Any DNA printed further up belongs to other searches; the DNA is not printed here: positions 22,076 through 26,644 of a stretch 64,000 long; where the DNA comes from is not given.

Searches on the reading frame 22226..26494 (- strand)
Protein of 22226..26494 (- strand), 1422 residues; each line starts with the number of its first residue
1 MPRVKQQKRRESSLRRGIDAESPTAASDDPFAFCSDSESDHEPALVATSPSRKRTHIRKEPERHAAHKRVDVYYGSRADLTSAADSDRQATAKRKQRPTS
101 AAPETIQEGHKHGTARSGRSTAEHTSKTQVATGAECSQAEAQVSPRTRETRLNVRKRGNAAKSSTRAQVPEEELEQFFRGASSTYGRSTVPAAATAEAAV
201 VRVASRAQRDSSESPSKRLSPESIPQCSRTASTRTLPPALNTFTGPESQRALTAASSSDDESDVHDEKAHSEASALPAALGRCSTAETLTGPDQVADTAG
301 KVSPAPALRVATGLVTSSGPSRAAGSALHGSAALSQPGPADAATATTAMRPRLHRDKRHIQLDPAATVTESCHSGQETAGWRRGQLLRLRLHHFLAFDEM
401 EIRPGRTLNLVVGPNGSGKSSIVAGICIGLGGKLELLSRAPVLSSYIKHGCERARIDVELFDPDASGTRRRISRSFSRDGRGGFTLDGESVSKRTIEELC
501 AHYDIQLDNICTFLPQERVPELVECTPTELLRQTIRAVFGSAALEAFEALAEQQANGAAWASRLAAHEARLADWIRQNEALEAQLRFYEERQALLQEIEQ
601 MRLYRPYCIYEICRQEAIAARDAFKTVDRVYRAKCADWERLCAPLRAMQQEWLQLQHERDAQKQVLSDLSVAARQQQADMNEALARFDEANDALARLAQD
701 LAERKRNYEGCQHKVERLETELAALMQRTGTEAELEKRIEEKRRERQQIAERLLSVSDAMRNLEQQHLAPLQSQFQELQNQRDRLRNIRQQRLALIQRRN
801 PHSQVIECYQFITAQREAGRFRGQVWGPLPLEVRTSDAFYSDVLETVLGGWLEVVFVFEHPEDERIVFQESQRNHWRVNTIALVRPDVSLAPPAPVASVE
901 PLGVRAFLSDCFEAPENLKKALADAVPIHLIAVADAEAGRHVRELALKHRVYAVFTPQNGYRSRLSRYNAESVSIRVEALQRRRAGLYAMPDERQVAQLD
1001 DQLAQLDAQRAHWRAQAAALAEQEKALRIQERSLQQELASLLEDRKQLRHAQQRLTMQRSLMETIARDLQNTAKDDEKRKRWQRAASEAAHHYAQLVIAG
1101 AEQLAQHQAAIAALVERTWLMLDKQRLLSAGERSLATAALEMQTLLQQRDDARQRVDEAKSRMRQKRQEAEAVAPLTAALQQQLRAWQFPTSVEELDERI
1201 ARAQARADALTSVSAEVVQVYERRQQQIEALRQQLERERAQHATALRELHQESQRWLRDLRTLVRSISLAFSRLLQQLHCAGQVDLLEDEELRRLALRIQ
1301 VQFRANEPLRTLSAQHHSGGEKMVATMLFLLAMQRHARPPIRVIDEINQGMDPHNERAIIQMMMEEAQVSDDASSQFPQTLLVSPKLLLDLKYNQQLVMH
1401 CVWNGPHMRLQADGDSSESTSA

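Call 10: find_encoding_contigs(protein=window:22226-26494:-, flank=10000, max_places=4)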
Protein window:22226-26494:- (1422 aa): no gene with exactly this product is on record in the collection.

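Call 73: search_protein_families(library=pfam, max_evalue=0.001, proteins=[window:22229-26494:-])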
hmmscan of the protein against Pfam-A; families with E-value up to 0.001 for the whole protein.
window:22229-26494:- (1422 aa): 3 families
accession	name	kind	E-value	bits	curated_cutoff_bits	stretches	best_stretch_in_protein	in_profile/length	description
PF02463.25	SMC_N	-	6e-24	85.1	40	1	386-1368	2-188/220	RecF/RecN/SMC N terminal domain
PF13476.12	AAA_23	-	8.4e-14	53.1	27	1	388-599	1-194/201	AAA domain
PF13304.12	AAA_21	-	0.00014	22.4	27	0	1258-1373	213-289/304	AAA domain, putative AbiEii toxin, Type IV TA system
